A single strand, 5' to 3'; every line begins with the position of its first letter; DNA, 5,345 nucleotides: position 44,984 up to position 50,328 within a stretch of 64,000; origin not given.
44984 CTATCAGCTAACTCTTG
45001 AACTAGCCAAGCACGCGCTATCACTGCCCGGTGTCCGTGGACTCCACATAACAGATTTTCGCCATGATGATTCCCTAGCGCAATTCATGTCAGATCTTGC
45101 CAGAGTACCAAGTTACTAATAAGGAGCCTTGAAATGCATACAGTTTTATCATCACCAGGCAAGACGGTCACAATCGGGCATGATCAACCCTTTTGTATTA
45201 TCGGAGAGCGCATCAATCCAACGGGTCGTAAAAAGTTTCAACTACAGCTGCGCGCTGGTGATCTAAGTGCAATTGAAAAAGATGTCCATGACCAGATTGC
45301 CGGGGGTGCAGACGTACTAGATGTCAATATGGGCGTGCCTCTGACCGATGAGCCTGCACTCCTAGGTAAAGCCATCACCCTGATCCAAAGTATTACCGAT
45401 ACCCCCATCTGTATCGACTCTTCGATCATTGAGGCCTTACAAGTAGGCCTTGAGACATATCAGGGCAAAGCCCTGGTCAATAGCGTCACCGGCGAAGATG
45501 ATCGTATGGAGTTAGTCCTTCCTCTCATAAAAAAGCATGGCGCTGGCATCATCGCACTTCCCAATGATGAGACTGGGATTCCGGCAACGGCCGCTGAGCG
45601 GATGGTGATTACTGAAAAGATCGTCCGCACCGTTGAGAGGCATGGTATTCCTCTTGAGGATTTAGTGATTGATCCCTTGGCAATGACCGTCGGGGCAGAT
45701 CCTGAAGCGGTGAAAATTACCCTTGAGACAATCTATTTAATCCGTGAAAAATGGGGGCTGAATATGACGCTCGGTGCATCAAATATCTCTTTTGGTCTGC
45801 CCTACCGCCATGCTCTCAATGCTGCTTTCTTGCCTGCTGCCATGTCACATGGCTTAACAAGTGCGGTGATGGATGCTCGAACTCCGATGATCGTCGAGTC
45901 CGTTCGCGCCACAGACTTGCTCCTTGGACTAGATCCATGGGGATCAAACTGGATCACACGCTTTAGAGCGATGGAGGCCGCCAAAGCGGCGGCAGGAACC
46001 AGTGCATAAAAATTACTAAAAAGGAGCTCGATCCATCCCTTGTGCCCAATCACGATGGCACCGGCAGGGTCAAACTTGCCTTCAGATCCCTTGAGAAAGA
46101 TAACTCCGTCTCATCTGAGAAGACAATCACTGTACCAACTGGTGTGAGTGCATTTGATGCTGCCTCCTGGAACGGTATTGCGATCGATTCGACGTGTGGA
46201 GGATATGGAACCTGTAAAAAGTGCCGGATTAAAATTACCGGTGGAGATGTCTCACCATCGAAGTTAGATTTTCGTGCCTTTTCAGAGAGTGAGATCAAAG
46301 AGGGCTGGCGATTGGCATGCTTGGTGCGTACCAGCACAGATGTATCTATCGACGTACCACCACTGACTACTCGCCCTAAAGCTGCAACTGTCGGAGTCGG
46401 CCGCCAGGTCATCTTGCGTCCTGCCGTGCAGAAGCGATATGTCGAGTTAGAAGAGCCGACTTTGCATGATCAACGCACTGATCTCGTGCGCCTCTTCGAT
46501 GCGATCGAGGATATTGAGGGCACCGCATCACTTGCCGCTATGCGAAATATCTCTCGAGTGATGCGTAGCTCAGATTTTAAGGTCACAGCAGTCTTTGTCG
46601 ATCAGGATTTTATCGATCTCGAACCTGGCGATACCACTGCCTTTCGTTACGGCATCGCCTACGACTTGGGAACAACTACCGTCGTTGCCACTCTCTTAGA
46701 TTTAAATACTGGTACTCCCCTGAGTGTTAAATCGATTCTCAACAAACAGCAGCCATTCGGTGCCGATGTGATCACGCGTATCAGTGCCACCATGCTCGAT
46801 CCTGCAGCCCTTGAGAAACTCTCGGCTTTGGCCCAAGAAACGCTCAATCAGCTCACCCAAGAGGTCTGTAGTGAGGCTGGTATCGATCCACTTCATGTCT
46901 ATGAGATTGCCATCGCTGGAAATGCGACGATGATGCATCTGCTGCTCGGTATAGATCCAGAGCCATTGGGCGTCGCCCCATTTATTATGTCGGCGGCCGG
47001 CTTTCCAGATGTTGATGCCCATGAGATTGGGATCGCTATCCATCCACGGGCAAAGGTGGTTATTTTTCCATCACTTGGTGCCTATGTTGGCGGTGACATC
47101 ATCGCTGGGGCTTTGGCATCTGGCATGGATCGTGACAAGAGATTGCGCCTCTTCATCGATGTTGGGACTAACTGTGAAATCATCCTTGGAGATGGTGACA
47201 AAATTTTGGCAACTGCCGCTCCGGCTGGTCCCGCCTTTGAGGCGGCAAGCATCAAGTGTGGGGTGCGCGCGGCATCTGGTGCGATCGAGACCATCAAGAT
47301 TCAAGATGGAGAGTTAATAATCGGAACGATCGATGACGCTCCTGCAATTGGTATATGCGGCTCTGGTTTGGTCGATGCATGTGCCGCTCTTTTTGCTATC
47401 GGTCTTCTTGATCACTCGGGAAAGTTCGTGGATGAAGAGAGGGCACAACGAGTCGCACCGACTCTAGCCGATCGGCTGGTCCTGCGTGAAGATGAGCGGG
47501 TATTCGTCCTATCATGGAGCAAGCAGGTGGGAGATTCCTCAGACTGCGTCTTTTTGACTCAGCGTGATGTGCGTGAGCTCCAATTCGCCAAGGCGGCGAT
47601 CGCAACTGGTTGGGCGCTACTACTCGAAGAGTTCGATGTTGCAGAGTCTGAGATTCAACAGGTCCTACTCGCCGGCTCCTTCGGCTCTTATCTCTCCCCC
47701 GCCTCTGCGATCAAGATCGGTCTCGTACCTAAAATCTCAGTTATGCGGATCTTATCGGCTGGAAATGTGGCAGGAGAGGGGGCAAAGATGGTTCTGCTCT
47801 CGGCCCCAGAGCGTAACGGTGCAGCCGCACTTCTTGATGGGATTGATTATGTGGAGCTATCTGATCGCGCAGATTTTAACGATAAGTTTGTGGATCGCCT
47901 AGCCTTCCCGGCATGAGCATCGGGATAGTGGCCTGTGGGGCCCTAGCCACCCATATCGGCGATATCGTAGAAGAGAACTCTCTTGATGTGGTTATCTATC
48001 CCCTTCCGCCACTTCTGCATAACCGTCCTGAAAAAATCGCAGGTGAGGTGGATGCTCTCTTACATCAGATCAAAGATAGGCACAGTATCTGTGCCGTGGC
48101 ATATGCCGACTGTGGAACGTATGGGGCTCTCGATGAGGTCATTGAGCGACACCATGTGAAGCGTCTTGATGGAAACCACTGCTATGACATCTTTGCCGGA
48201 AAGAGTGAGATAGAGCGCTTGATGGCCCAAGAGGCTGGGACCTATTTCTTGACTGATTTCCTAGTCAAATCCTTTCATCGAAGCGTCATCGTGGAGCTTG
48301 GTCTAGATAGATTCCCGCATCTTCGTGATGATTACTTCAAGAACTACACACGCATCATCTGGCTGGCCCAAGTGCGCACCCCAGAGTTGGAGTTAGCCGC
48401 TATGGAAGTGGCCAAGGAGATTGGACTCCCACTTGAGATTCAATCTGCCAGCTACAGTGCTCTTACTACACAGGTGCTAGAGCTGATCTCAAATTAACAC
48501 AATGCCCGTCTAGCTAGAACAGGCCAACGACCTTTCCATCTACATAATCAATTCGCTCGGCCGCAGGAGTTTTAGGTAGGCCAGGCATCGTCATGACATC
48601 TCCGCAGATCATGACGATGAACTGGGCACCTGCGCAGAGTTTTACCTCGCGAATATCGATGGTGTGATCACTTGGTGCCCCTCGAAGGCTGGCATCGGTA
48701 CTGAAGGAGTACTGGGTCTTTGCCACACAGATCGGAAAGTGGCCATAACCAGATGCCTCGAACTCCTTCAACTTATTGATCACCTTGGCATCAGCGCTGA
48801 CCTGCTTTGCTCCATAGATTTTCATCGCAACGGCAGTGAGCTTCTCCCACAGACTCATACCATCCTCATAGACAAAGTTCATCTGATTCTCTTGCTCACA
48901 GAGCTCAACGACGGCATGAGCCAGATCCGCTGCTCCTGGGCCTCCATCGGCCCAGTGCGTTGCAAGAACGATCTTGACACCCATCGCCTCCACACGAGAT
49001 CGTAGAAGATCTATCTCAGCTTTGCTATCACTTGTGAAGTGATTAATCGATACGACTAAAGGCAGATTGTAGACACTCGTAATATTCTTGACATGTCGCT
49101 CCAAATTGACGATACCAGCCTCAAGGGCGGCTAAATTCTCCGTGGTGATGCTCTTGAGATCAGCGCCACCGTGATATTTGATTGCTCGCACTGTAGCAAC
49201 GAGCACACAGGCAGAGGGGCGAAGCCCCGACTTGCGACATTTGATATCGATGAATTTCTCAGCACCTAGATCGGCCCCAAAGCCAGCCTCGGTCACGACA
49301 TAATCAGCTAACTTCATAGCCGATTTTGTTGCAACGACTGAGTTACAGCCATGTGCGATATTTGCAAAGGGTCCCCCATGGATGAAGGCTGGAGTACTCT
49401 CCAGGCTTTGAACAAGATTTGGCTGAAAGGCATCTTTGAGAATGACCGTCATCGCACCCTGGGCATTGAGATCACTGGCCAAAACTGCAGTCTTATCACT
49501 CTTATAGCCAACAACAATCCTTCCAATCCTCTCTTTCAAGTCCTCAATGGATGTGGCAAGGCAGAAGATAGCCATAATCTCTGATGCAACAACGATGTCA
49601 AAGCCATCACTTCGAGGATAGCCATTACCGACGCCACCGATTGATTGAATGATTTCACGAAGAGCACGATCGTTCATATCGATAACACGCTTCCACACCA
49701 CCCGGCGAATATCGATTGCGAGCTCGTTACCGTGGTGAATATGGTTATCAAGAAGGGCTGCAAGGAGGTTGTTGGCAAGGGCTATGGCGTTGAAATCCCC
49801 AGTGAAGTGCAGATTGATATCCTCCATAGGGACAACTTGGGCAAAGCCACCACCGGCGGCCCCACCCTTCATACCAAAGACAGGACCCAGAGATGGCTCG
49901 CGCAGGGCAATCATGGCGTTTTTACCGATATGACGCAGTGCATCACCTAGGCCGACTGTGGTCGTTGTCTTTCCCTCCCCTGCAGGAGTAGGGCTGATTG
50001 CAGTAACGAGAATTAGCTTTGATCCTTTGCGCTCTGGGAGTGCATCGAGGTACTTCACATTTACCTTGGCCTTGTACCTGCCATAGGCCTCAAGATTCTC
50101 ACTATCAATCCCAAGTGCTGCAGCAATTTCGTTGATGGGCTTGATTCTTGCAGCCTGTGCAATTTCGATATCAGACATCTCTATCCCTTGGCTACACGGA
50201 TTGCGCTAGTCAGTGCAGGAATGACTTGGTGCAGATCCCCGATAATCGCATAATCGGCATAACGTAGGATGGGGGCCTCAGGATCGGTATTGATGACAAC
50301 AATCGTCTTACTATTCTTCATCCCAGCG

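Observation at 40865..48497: Complete corrinoid-dependent glycine betaine demethylation module in an apparently aerobic, streamlined actinobacterial context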

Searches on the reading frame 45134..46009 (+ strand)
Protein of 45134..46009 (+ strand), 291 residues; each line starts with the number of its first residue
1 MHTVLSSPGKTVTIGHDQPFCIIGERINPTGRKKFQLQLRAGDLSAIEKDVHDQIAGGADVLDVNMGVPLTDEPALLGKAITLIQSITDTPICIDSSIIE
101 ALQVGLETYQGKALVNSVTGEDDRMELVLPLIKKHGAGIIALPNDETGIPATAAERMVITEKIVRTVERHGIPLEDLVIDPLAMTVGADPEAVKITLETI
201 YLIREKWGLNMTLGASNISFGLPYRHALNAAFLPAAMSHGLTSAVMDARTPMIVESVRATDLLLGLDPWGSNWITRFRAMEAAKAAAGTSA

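Call 4: search_protein_families(library=pfam, proteins=[window:45134-46009:+])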
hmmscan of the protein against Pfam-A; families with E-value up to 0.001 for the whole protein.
window:45134-46009:+ (291 aa): 2 families
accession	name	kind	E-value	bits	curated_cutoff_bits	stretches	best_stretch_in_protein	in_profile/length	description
PF00809.28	Pterin_bind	-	9.8e-27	94.6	25.5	1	24-243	1-240/244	Pterin binding enzyme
PF02007.24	MtrH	-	0.0009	18.9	22.8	0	74-218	76-225/299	Tetrahydromethanopterin S-methyltransferase MtrH subunit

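Call 5: search_protein_families(library=ncbifam, proteins=[window:45134-46009:+])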
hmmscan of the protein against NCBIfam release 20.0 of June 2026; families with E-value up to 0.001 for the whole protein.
window:45134-46009:+ (291 aa): 5 families
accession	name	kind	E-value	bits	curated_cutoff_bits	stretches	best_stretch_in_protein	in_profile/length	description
NF005719.0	PRK07535.1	domain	4.1e-90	301.6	259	1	20-284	1-265/268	methyltetrahydrofolate:corrinoid/iron-sulfur protein methyltransferase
TIGR02082.1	metH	equivalog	2.3e-43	148.1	1010.85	1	5-257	328-595/1182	methionine synthase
NF040758.1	CODH_ACS_meth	exception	2.1e-33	115.8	370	1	20-264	4-249/261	carbon monoxide dehydrogenase/acetyl-CoA synthase methytransferase subunit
NF007024.0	PRK09490.1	equivalog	1e-30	106.3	1497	1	10-257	350-612/1234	methionine synthase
NF002142.0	PRK00979.1-1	subfamily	1.3e-06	27.7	287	1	79-219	84-221/306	tetrahydromethanopterin S-methyltransferase subunit H family protein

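Call 54: search_solved_structures(query=window:45134-46009:+)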
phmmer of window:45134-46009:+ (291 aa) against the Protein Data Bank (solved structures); distinct sequences matched with E-value up to 0.001: 17.
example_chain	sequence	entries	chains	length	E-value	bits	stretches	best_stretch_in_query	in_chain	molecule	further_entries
1q7m_A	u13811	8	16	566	2.3e-41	145.1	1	5-264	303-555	5-methyltetrahydrofolate S-homocysteine methyltransferase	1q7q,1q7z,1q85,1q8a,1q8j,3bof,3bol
2yck_X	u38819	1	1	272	3.1e-38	134.9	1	19-278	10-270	5-METHYLTETRAHYDROFOLATE CORRINOID/IRON SULFUR PROTEIN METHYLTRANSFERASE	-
2yci_X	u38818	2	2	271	3.3e-38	134.8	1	19-278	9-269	5-METHYLTETRAHYDROFOLATE CORRINOID/IRON SULFUR PROTEIN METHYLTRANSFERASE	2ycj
1f6y_A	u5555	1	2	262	1.4e-36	129.4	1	21-278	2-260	5-METHYLTETRAHYDROFOLATE CORRINOID/IRON SULFUR PROTEIN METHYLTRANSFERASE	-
2e7f_A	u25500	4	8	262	3.8e-36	128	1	21-278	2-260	5-methyltetrahydrofolate corrinoid/iron sulfur protein methyltransferase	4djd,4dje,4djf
2ogy_A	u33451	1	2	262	4.9e-35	124.4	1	21-278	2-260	5-methyltetrahydrofolate corrinoid/iron sulfur protein methyltransferase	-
4o0q_A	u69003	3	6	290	1.1e-34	123.2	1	20-279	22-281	Dihydropteroate synthase DHPS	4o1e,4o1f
8g3h_A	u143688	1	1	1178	2.6e-33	118.7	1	12-258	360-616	Methionine synthase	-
5von_A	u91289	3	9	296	3e-33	118.5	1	11-261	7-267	5-methyltetrahydrofolate homocysteine S-methyltransferase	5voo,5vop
9cbp_A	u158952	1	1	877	1.8e-32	115.9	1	11-264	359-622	Methionine synthase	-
9cbr_A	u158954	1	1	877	2.1e-32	115.8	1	11-264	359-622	Methionine synthase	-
8ssc_A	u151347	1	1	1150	4.1e-32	114.8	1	11-260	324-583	Methionine synthase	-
9cbq_A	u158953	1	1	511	4.8e-32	114.5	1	20-261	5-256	Methionine synthase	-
9cbo_A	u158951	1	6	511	5.5e-32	114.4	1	20-261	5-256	Methionine synthase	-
4ccz_A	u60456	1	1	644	7.1e-25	91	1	12-258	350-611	METHIONINE SYNTHASE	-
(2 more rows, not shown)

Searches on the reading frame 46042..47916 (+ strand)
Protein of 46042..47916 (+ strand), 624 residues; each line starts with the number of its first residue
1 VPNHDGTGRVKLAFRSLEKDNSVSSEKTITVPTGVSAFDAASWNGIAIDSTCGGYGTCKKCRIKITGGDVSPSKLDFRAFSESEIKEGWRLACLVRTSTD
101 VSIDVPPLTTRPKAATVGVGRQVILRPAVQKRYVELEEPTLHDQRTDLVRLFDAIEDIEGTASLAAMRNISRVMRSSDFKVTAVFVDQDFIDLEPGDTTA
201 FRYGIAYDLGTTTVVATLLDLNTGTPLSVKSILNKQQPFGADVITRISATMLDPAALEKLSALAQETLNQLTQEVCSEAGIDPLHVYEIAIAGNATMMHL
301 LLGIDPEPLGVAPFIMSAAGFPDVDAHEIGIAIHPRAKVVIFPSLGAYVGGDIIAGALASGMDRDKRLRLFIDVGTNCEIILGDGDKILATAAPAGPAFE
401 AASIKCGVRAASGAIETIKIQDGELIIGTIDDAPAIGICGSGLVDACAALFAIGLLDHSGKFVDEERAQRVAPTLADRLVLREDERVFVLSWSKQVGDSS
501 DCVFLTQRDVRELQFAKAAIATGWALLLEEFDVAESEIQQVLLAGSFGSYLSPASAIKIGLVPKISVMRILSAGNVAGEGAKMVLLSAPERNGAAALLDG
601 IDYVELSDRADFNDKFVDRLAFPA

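Call 4: search_protein_families(library=pfam, proteins=[window:46042-47916:+])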
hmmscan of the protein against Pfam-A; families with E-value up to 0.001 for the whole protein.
window:46042-47916:+ (624 aa): 4 families
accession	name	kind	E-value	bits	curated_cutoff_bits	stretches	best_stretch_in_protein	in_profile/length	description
PF14574.11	RACo_C_ter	-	1.4e-71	241.1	27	1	369-623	3-250/261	C-terminal domain of RACo the ASKHA domain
PF17651.6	Raco_middle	-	3.3e-59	199.6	26.8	1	203-364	1-162/163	RACo middle region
PF17650.6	RACo_linker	-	1.7e-21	76.2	26.2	1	121-199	4-85/86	RACo linker region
PF00111.32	Fer2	-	2.4e-09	37.4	21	1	25-96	6-75/77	2Fe-2S iron-sulfur cluster binding domain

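Call 5: search_protein_families(library=ncbifam, proteins=[window:46042-47916:+])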
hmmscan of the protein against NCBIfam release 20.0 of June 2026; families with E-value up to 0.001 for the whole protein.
window:46042-47916:+ (624 aa): 7 families
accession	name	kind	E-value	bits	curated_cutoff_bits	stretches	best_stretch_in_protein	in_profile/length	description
NF040756.1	corr_regen_AcsV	exception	3.8e-129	431.9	800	1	25-618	7-619/632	corrinoid activation/regeneration protein AcsV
TIGR04270.1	Rama_corrin_act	subfamily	3.1e-26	91.8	500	2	203-423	1-223/534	methylamine methyltransferase corrinoid protein reductive activase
TIGR01941.1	nqrF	equivalog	5.3e-15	55.2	295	1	25-106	40-121/405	NADH:ubiquinone reductase (Na(+)-transporting) subunit F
NF004317.0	PRK05713.1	equivalog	1.1e-07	31.5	338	1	25-105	7-84/312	iron-sulfur-binding ferredoxin reductase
TIGR02008.1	fdx_plant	subfamily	1.5e-07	31.1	81.15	1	24-104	12-89/97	ferredoxin [2Fe-2S]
NF058606.1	GlBtMonoRdsGbcB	equivalog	4.5e-07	29.1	500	1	23-104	283-361/362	glycine betaine monooxygenase reductase subunit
NF007964.0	PRK10684.1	equivalog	1.1e-05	24.5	383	1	22-103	254-332/333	NADH oxidoreductase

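Call 44: search_solved_structures(query=window:46042-47916:+)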
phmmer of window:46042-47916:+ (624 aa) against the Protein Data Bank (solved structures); distinct sequences matched with E-value up to 0.001: 25.
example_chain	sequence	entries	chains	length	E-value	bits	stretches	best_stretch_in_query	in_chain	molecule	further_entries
3zyy_X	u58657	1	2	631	9.4e-100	337.9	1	26-620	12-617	IRON-SULFUR CLUSTER BINDING PROTEIN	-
4c1n_K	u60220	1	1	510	1e-89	304.7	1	127-620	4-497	IRON-SULFUR CLUSTER BINDING PROTEIN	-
4c1n_I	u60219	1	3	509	1.1e-89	304.6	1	127-620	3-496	IRON-SULFUR CLUSTER BINDING PROTEIN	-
8a1t_F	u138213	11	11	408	2.2e-11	46.1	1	25-107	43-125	Na(+)-translocating NADH-quinone reductase subunit F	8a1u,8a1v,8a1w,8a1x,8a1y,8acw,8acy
7xk3_F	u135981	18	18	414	2.2e-11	46.1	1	25-107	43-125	Na(+)-translocating NADH-quinone reductase subunit F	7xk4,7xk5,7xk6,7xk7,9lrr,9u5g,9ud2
1frr_A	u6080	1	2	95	1.9e-05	26.5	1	23-104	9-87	FERREDOXIN I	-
1gaq_B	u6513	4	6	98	3.4e-05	25.6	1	26-104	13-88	FERREDOXIN I | Ferredoxin-1, chloroplastic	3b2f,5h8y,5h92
3w5v_B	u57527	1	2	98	6.6e-05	24.7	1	26-104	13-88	Ferredoxin-1, chloroplastic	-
3w5u_B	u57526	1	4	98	7.6e-05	24.5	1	26-104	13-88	Ferredoxin-1, chloroplastic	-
3b2g_A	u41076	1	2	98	0.00011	24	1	26-103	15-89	Ferredoxin-1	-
1awd_A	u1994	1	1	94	0.00016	23.4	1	23-103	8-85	FERREDOXIN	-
7akt_A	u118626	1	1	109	0.00017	23.4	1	22-104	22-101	Ferredoxin, chloroplastic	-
1a70_A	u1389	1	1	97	0.0002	23.1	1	31-105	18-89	FERREDOXIN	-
29ki_A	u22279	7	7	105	0.00026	22.7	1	31-105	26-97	Ferredoxin-1, chloroplastic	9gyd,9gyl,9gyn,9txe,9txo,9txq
9gyr_A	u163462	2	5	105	0.00026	22.7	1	31-105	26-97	Ferredoxin-1, chloroplastic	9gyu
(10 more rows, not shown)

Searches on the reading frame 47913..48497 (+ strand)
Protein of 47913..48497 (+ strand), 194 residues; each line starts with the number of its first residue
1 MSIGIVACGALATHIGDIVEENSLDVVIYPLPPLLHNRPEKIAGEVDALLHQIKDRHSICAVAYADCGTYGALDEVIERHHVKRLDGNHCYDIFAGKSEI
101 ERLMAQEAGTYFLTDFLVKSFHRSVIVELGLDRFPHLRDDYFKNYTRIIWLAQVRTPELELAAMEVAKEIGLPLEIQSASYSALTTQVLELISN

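Call 4: search_protein_families(library=pfam, proteins=[window:47913-48497:+])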
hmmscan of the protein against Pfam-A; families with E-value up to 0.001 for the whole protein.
window:47913-48497:+ (194 aa): 1 family
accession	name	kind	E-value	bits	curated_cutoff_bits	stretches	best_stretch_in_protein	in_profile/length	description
PF07796.16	DUF1638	-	1.5e-22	80.6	27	1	31-185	2-158/161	Protein of unknown function (DUF1638)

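Call 5: search_protein_families(library=ncbifam, proteins=[window:47913-48497:+])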
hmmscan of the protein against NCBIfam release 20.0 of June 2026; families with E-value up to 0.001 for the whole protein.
window:47913-48497:+ (194 aa): 0 families

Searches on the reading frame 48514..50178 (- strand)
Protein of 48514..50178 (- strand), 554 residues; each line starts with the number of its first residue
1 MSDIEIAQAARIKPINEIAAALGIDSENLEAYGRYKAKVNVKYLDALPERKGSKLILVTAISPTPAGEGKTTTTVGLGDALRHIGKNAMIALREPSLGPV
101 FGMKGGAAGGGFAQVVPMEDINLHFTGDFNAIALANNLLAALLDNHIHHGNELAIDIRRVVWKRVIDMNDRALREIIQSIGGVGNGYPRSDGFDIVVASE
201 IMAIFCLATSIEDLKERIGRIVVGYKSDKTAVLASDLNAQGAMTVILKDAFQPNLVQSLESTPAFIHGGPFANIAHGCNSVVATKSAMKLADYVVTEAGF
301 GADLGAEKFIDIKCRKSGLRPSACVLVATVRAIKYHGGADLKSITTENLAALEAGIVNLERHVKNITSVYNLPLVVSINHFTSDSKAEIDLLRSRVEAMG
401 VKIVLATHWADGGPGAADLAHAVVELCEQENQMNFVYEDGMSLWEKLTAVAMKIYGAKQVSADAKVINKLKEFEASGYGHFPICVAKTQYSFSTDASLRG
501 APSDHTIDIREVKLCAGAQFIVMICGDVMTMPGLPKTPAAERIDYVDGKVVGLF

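Call 4: search_protein_families(library=pfam, proteins=[window:48514-50178:-])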
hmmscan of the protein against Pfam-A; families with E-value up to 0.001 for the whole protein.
window:48514-50178:- (554 aa): 1 family
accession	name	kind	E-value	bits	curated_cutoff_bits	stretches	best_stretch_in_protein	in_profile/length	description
PF01268.25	FTHFS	-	3.8e-260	864.3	27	1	1-554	1-556/556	Formate--tetrahydrofolate ligase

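Call 5: search_protein_families(library=ncbifam, proteins=[window:48514-50178:-])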
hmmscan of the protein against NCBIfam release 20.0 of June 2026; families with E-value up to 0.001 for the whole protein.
window:48514-50178:- (554 aa): 3 families
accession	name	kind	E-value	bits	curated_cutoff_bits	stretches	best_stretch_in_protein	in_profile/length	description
NF010030.0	PRK13505.1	equivalog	1.1e-266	885.6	652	1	2-554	4-557/557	formate--tetrahydrofolate ligase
NF010031.0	PRK13506.1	equivalog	2.9e-197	656.5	800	1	2-553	3-577/578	formate--tetrahydrofolate ligase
NF010032.0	PRK13507.1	equivalog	1.7e-159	531.7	938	1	1-554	8-587/587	formate--tetrahydrofolate ligase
